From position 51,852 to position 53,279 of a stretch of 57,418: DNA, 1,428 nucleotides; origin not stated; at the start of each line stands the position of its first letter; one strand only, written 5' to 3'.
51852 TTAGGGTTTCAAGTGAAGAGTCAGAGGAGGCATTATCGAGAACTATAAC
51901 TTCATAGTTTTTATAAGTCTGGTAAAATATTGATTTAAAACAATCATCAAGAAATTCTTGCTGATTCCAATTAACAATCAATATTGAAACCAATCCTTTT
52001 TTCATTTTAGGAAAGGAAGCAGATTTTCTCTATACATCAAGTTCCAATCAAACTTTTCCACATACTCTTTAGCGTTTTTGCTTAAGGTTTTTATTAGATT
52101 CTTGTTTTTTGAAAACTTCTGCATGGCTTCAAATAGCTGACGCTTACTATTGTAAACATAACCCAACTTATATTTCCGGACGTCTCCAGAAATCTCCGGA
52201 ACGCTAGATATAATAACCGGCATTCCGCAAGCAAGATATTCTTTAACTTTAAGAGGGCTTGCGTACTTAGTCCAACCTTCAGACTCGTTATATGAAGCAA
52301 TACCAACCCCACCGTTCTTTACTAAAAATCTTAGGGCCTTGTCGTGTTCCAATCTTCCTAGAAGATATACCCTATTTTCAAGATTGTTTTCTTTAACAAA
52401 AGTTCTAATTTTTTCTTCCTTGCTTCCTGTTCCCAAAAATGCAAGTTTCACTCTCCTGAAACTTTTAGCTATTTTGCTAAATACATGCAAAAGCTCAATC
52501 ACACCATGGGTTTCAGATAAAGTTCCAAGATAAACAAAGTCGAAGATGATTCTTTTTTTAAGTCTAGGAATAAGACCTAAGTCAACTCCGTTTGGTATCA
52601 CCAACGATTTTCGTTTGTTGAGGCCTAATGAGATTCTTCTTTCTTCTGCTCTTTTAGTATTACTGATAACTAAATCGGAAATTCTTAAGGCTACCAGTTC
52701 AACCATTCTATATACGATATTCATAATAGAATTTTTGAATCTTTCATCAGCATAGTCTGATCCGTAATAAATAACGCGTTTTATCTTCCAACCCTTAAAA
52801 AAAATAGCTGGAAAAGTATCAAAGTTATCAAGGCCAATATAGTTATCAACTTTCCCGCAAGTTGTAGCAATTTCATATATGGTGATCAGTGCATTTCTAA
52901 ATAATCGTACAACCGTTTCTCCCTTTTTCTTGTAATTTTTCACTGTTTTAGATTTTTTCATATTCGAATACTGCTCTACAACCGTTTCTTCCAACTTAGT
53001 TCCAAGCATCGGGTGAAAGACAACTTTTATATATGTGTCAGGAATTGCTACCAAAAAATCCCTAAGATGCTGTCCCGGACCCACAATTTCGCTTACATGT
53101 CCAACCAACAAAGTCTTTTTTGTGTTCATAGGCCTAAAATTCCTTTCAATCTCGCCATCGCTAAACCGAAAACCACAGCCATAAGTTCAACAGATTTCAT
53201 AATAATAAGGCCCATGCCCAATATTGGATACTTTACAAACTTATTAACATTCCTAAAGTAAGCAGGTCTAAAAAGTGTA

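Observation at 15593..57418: ~42-kb unidirectional glycan-assembly island with both Wzx/Wzy-type and GT-C-type machinery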

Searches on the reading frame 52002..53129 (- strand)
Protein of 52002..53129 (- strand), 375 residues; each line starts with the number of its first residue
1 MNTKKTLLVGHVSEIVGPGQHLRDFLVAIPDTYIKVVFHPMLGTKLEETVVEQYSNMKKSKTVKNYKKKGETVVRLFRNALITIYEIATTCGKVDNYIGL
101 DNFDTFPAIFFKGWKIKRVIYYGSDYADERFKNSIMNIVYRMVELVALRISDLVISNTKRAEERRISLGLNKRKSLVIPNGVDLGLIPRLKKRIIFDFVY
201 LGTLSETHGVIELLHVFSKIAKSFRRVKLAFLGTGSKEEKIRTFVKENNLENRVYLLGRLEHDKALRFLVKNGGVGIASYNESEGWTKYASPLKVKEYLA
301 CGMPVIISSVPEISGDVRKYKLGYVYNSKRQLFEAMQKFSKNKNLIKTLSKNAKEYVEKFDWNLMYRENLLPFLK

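Call 8: search_protein_families(library=pfam, proteins=[window:52002-53129:-], max_evalue=0.01)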
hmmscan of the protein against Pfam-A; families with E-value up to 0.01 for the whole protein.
window:52002-53129:- (375 aa): 4 families
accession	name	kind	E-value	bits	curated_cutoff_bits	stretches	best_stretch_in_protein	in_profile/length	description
PF00534.26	Glycos_transf_1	-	8.8e-17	61.6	26.4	1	198-355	18-171/172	Glycosyl transferases group 1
PF13692.12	Glyco_trans_1_4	-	3.4e-13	50.5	27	1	197-339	3-139/142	Glycosyl transferases group 1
PF13439.12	Glyco_transf_4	-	2.5e-05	24.8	28.5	1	114-184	95-168/170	Glycosyltransferase Family 4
PF13524.12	Glyco_trans_1_2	-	0.00029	21.3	25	1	287-358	59-130/144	Glycosyl transferase-like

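Call 14: find_encoding_contigs(protein=window:52002-53129:-, flank=10000, max_places=8)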
Protein window:52002-53129:- (375 aa): 16 contigs read that carry it; 8 places shown.
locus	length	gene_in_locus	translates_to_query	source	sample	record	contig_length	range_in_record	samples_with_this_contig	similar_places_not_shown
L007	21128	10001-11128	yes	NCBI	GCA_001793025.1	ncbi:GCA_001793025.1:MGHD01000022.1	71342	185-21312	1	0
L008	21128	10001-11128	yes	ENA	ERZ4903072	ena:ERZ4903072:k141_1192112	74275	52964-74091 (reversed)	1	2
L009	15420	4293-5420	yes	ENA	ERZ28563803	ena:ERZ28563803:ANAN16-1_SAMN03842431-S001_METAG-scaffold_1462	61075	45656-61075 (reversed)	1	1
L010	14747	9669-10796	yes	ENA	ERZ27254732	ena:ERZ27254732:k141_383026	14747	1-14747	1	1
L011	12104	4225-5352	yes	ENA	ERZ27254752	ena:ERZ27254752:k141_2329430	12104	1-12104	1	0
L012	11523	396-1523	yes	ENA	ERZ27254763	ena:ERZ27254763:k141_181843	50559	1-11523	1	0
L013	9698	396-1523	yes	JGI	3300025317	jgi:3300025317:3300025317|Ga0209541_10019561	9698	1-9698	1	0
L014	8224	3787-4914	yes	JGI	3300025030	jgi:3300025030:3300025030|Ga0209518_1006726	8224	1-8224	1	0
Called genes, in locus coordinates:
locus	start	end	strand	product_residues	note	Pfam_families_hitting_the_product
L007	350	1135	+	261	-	PF00106:adh_short, PF08659:KR (faint), PF13561:adh_short_C2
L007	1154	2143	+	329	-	PF00535:Glycos_transf_2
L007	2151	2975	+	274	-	PF01209:Ubie_methyltran, PF08241:Methyltransf_11, PF08242:Methyltransf_12, PF13489:Methyltransf_23, PF13649:Methyltransf_25, PF13847:Methyltransf_31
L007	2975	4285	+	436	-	PF02784:Orn_Arg_deC_N, PF00278:Orn_DAP_Arg_deC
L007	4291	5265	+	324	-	PF01073:3Beta_HSD, PF01370:Epimerase, PF02719:Polysacc_synt_2, PF04321:RmlD_sub_bind, PF05368:NmrA, PF13460:NAD_binding_10, PF16363:GDP_Man_Dehyd, PF07993:NAD_binding_4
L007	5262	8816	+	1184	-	-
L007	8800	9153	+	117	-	-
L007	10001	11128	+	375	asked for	PF00534:Glycos_transf_1, PF13692:Glyco_trans_1_4, PF26337:Gtf3_C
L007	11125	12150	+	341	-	PF00535:Glycos_transf_2, PF10111:Glyco_tranf_2_2 (weak), PF13641:Glyco_tranf_2_3, PF13632:Glyco_trans_2_3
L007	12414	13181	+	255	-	PF13489:Methyltransf_23, PF08241:Methyltransf_11, PF08242:Methyltransf_12, PF13649:Methyltransf_25, PF13847:Methyltransf_31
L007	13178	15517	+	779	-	PF10131:PTPS_related (weak)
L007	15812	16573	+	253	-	PF01209:Ubie_methyltran, PF13489:Methyltransf_23, PF13679:Methyltransf_32 (faint), PF07021:MetW (weak), PF13847:Methyltransf_31, PF08241:Methyltransf_11, PF08242:Methyltransf_12, PF13649:Methyltransf_25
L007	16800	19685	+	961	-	-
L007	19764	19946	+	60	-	-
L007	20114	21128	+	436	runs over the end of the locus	PF01943:Polysacc_synt, PF13440:Polysacc_synt_3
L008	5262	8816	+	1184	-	-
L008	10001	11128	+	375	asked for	PF00534:Glycos_transf_1, PF13692:Glyco_trans_1_4, PF26337:Gtf3_C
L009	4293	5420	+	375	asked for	PF00534:Glycos_transf_1, PF13692:Glyco_trans_1_4, PF26337:Gtf3_C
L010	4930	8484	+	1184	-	-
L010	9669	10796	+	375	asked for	PF00534:Glycos_transf_1, PF13692:Glyco_trans_1_4, PF26337:Gtf3_C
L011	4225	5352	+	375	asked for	PF00534:Glycos_transf_1, PF13692:Glyco_trans_1_4, PF26337:Gtf3_C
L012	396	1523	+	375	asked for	PF00534:Glycos_transf_1, PF13692:Glyco_trans_1_4, PF26337:Gtf3_C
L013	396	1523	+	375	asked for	PF00534:Glycos_transf_1, PF13692:Glyco_trans_1_4, PF26337:Gtf3_C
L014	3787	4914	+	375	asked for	PF00534:Glycos_transf_1, PF13692:Glyco_trans_1_4, PF26337:Gtf3_C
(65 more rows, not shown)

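Call 15: search_protein_families(library=ncbifam, proteins=[L007:5262-8816:+, L007:8800-9153:+], max_evalue=0.01)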
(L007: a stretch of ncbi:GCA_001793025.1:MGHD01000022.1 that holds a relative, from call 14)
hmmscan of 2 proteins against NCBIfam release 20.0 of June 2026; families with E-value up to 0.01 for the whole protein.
L007:5262-8816:+ (1184 aa): 0 families

L007:8800-9153:+ (117 aa): 0 families

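Call 16: search_protein_families(library=pfam, proteins=[L007:5262-8816:+, L007:8800-9153:+, L007:350-1135:+, L007:1154-2143:+, L007:2151-2975:+, L007:2975-4285:+, L007:4291-5265:+], max_evalue=0.01)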
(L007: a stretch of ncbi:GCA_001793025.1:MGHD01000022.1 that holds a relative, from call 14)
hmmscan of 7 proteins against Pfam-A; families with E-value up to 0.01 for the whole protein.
L007:5262-8816:+ (1184 aa): 1 family
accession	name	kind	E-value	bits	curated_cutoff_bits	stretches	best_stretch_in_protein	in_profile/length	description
PF11847.13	GT-C_AftD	-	0.0038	15.7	26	0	291-592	246-540/661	Alpha-(1->3)-arabinofuranosyltransferase, N-terminal GT-C domain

L007:8800-9153:+ (117 aa): 0 families

L007:350-1135:+ (261 aa): 5 families
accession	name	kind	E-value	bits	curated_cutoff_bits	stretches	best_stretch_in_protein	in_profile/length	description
PF00106.31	adh_short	-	1e-30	107.2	26.6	1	6-191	1-189/195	short chain dehydrogenase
PF13561.12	adh_short_C2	-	3.3e-22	79.6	27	1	14-191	5-183/236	Enoyl-(Acyl carrier protein) reductase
PF08659.16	KR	-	1.3e-05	25.6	22.6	1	8-157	3-154/180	KR domain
PF01370.27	Epimerase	-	6.3e-05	22.9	20.9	1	8-148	1-124/240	NAD dependent epimerase/dehydratase family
PF16363.11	GDP_Man_Dehyd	-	0.0052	16.7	27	1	9-140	1-130/332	GDP-mannose 4,6 dehydratase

L007:1154-2143:+ (329 aa): 1 family
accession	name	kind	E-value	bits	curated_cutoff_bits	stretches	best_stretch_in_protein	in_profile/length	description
PF00535.33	Glycos_transf_2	-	1.9e-29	103.2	23.3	1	8-171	1-166/168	Glycosyl transferase family 2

L007:2151-2975:+ (274 aa): 6 families
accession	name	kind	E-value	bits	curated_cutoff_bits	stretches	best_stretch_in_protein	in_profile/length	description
PF08241.18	Methyltransf_11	-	1.2e-19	71.2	21.2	1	81-163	14-95/95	Methyltransferase domain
PF13847.12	Methyltransf_31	-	1.1e-16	61.2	27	1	88-168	31-114/145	Methyltransferase domain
PF13649.12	Methyltransf_25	-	2.4e-16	60.6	27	1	86-159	22-97/97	Methyltransferase domain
PF08242.18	Methyltransf_12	-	1.6e-09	38.8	30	1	85-160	20-97/98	Methyltransferase domain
PF01209.24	Ubie_methyltran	-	2e-08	34.3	20.1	1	87-161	74-149/233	ubiE/COQ5 methyltransferase family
PF13489.12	Methyltransf_23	-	5.1e-08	33.3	27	1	87-169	46-122/164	Methyltransferase domain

L007:2975-4285:+ (436 aa): 2 families
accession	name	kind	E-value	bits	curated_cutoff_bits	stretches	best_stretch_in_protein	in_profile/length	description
PF02784.22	Orn_Arg_deC_N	-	2.9e-31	109.2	23.4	1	33-304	4-245/247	Pyridoxal-dependent decarboxylase, pyridoxal binding domain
PF00278.28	Orn_DAP_Arg_deC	-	2.4e-14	53.8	23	1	228-394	5-95/95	Pyridoxal-dependent decarboxylase, C-terminal sheet domain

L007:4291-5265:+ (324 aa): 8 families
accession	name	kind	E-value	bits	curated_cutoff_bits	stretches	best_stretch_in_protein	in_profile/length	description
PF01370.27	Epimerase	-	9.8e-32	110.7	20.9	1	3-218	1-231/240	NAD dependent epimerase/dehydratase family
PF01073.25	3Beta_HSD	-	1.7e-29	103.1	22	1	4-251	1-277/280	3-beta hydroxysteroid dehydrogenase/isomerase family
PF07993.18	NAD_binding_4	-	4e-26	92.2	20.1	2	57-174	82-215/258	Male sterility protein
PF16363.11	GDP_Man_Dehyd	-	1.8e-21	77.4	27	1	4-244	1-267/332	GDP-mannose 4,6 dehydratase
PF13460.12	NAD_binding_10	-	9.3e-17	61.9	27.2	1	7-174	1-154/184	NAD(P)H-binding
PF05368.20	NmrA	-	1.1e-16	61.8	27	1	2-253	4-244/298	NmrA-like family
PF04321.23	RmlD_sub_bind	-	6e-13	48.9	27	1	1-172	1-157/287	RmlD substrate binding domain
PF02719.21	Polysacc_synt_2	-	1e-08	35.2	20.2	1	3-113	1-128/293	Polysaccharide biosynthesis protein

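Call 18: search_solved_structures(query=L007:5262-8816:+, max_evalue=1)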
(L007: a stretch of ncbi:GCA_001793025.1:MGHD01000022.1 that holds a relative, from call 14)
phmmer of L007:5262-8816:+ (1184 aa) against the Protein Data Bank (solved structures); distinct sequences matched with E-value up to 1: 0.

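Call 39: search_solved_structures(query=L007:1154-2143:+, max_evalue=0.001)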
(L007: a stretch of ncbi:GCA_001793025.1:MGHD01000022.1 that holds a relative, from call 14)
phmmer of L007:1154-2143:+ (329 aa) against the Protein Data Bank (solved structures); distinct sequences matched with E-value up to 0.001: 12.
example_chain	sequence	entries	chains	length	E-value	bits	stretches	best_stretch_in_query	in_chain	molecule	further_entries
5ekp_C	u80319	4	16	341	8.3e-67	228.9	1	7-308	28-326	Uncharacterized glycosyltransferase sll0501 | Glycosyltransferase sll0501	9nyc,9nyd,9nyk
9nye_A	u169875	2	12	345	8.6e-67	228.8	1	7-308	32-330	Glycosyltransferase sll0501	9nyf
5eke_A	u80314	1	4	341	8.8e-67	228.8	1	7-308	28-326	Uncharacterized glycosyltransferase sll0501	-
9hwj_A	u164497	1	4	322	2.1e-23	86.3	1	5-316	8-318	Undecaprenyl-phosphate 4-deoxy-4-formamido-L-arabinose transferase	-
9bhc_C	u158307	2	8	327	2.1e-21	79.8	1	5-312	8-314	Undecaprenyl-phosphate 4-deoxy-4-formamido-L-arabinose transferase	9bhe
8vxh_A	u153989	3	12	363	3e-21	79.2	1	5-312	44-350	Undecaprenyl-phosphate 4-deoxy-4-formamido-L-arabinose transferase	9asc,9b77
5mlz_A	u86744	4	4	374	6.3e-18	68.3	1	6-125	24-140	Dolichol monophosphate mannose synthase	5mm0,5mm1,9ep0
5hea_A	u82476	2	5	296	6.3e-07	32.2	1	12-98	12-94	Putative glycosyltransferase (GalT1)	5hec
6yv7_B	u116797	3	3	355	0.00014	24.5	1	6-176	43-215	Glycosyl transferase, family 2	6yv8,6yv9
6yv7_A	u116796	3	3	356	0.00014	24.5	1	6-176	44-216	Glycosyl transferase, family 2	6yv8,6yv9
6p61_A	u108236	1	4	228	0.00031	23.4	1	7-106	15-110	Glycosyltransferase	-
3bcv_A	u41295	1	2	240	0.00074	22.1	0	14-99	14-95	Putative glycosyltransferase protein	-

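Call 46: search_protein_families(library=pfam, proteins=[L007:8800-9153:+, L007:5262-8816:+], max_evalue=10)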
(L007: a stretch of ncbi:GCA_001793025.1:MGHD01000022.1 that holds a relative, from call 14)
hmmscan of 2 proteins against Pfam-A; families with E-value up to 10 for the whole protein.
L007:8800-9153:+ (117 aa): 0 families

L007:5262-8816:+ (1184 aa): 3 families
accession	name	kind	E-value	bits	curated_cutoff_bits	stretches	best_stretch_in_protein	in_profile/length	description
PF11847.13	GT-C_AftD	-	0.0038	15.7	26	1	291-592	246-540/661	Alpha-(1->3)-arabinofuranosyltransferase, N-terminal GT-C domain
PF25275.1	Golvesin_C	-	0.16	12.5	31.6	1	817-887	39-112/132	Golvesin C-terminal domain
PF19865.4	DUF6338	-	0.28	11.2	26.5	1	201-328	18-103/205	Family of unknown function (DUF6338)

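Call 77: search_protein_families(library=ncbifam, proteins=[L007:1154-2143:+, L007:2975-4285:+, L007:4291-5265:+, L007:350-1135:+], max_evalue=0.00001)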
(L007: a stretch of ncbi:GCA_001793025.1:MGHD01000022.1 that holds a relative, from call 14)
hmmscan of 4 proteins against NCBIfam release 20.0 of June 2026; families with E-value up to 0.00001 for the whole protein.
L007:1154-2143:+ (329 aa): 6 families
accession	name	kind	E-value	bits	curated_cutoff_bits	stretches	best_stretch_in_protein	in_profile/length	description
NF047588.1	GlcsyltransPgfSStrep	equivalog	2e-63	214.5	500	1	7-309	3-303/308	glycosyltransferase PgfS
NF007986.1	PRK10714.1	equivalog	2.9e-31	108.7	529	1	5-314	6-314/316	undecaprenyl-phosphate 4-deoxy-4-formamido-L-arabinose transferase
TIGR03937.1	PgaC_IcaA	equivalog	6.3e-13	48.4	422.3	1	5-118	45-155/407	poly-beta-1,6-N-acetyl-D-glucosamine synthase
NF041875.1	EPS_EpsD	equivalog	1.5e-09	37.7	370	1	25-120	15-111/325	exopolysaccharide biosynthesis glycosyltransferase EpsD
NF047683.1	TeichurnBiosyTuaG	equivalog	4.6e-09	36.3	400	1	4-103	5-101/252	teichuronic acid biosynthesis protein TuaG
NF007482.0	PRK10073.1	equivalog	1.9e-08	33.7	423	1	5-106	6-103/334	glycosyltransferase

L007:2975-4285:+ (436 aa): 7 families
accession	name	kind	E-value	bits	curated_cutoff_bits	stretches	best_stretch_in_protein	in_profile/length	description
TIGR01048.1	lysA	equivalog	2.4e-79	266.8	297.9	1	6-434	12-415/417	diaminopimelate decarboxylase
NF052544.1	OrLyDeCDokD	equivalog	1e-45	156.3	700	1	11-436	34-460/461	ornithine/lysine decarboxylase DokD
NF041039.1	FslC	exception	2.2e-42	145.3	500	1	4-417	13-406/418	rhizoferrin biosystnesis N-citrylornithine decarboxylase FslC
TIGR03099.1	dCO2ase_PEP1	hypoth_equivalog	1e-37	130.2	478.45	1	11-409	16-393/398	pyridoxal-dependent decarboxylase, exosortase A system-associated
NF006515.0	PRK08961.1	equivalog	1.6e-27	95.8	802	2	279-406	719-850/861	bifunctional aspartate kinase/diaminopimelate decarboxylase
NF003763.0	PRK05354.1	equivalog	1.3e-16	60.3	369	1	86-326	152-367/636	biosynthetic arginine decarboxylase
TIGR01273.1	speA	equivalog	1.4e-16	60.1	624.1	1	86-326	144-359/624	arginine decarboxylase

L007:4291-5265:+ (324 aa): 25 families
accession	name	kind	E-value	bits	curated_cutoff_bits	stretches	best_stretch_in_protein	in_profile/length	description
TIGR03466.1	HpnA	hypoth_equivalog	1.1e-33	116.5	367.65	1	1-322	1-324/327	hopanoid-associated sugar epimerase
NF042422.1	oxyalk_red_OleD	equivalog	1.2e-25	90.6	580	1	1-318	1-327/329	2-alkyl-3-oxoalkanoate reductase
NF052578.1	StrlDmthSdmBMthl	equivalog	4.7e-23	82.5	600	1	1-321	1-324/328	sterol demethylase protein SdmB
NF042423.1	oxyalk_red_Shew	equivalog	6.2e-23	81.4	580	1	2-313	10-329/331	2-alkyl-3-oxoalkanoate reductase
TIGR04180.1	EDH_00030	hypoth_equivalog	2.9e-22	79.1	475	1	3-218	1-221/297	NAD-dependent 4,6-dehydratase LegB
TIGR01746.1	Thioester-redct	subfamily_domain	2.1e-19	70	213.35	1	82-174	106-203/371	thioester reductase domain-containing protein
TIGR01181.1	dTDP_gluc_dehyt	equivalog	5.8e-19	68.3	365.1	1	2-322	1-314/321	dTDP-glucose 4,6-dehydratase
NF005539.0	PRK07201.1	equivalog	2.5e-18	66.2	549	1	1-173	1-184/657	SDR family oxidoreductase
TIGR01777.1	yfcH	hypoth_equivalog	1.6e-16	60.7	207.35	1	3-257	1-254/292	TIGR01777 family oxidoreductase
NF058621.1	DiazavRedAvaA7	equivalog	3.5e-16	59.7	400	1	1-249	1-254/304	3-diazoavenalumate denitrifying reductase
TIGR01179.1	galE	equivalog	5.3e-15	55.1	262.3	1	2-171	1-181/332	UDP-glucose 4-epimerase GalE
NF043036.1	ErythonDh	equivalog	1.4e-13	50.7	325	1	1-159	1-172/321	D-erythronate dehydrogenase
TIGR01214.1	rmlD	equivalog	1.9e-12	46.9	224.05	1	2-171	1-155/285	dTDP-4-dehydrorhamnose reductase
NF041293.1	G6PDh_Azf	equivalog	5.9e-12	45.5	400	1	3-115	5-117/252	NAD-dependent glucose-6-phosphate dehydrogenase Azf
TIGR02197.1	heptose_epim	equivalog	9.4e-11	41.4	274.6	1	3-119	1-119/316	ADP-glyceromanno-heptose 6-epimerase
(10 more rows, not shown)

L007:350-1135:+ (261 aa): 177 families (the best 25 are shown)
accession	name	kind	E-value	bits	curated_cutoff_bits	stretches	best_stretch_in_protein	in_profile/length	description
NF006099.0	PRK08251.1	equivalog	1.2e-27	96.7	253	1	5-240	4-246/250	SDR family oxidoreductase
NF006123.0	PRK08267.1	equivalog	6.6e-27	94.4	261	1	5-189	2-188/261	SDR family oxidoreductase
NF005437.0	PRK07024.1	equivalog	1.9e-25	89.7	266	1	5-245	4-248/259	SDR family oxidoreductase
NF005806.0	PRK07666.1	equivalog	4.7e-25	88.3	286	1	2-177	4-182/239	3-ketoacyl-ACP reductase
NF004825.0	PRK06181.1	equivalog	3.2e-24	85.7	215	1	2-171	3-174/268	SDR family oxidoreductase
NF005672.0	PRK07454.1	equivalog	1.3e-22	80.1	234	1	5-188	6-192/241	SDR family oxidoreductase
NF005559.1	PRK07231.1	subfamily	2.1e-22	79.8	215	1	3-193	2-195/249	glucose 1-dehydrogenase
NF005594.0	PRK07326.1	equivalog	6.5e-22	78.2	271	1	3-210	4-214/237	SDR family oxidoreductase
NF005878.0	PRK07825.1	subfamily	2.6e-21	76.2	287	1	2-239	6-244/278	short chain dehydrogenase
NF005893.0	PRK07856.1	equivalog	3.5e-21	75.6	255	1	1-189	5-187/255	SDR family oxidoreductase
NF006565.0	PRK09072.1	equivalog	9.8e-21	74.5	238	1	1-183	1-181/265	SDR family oxidoreductase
NF006073.0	PRK08219.1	equivalog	1.5e-20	73.9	218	1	5-189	3-179/227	SDR family oxidoreductase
NF004521.0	PRK05866.1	equivalog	1.6e-20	73.4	368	1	2-226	37-268/294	SDR family oxidoreductase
NF006118.0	PRK08264.1-4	subfamily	1.8e-20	73.5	279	1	1-216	1-211/244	SDR family oxidoreductase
NF006114.0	PRK08263.1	subfamily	4.3e-20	72.1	290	1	6-187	4-185/280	short chain dehydrogenase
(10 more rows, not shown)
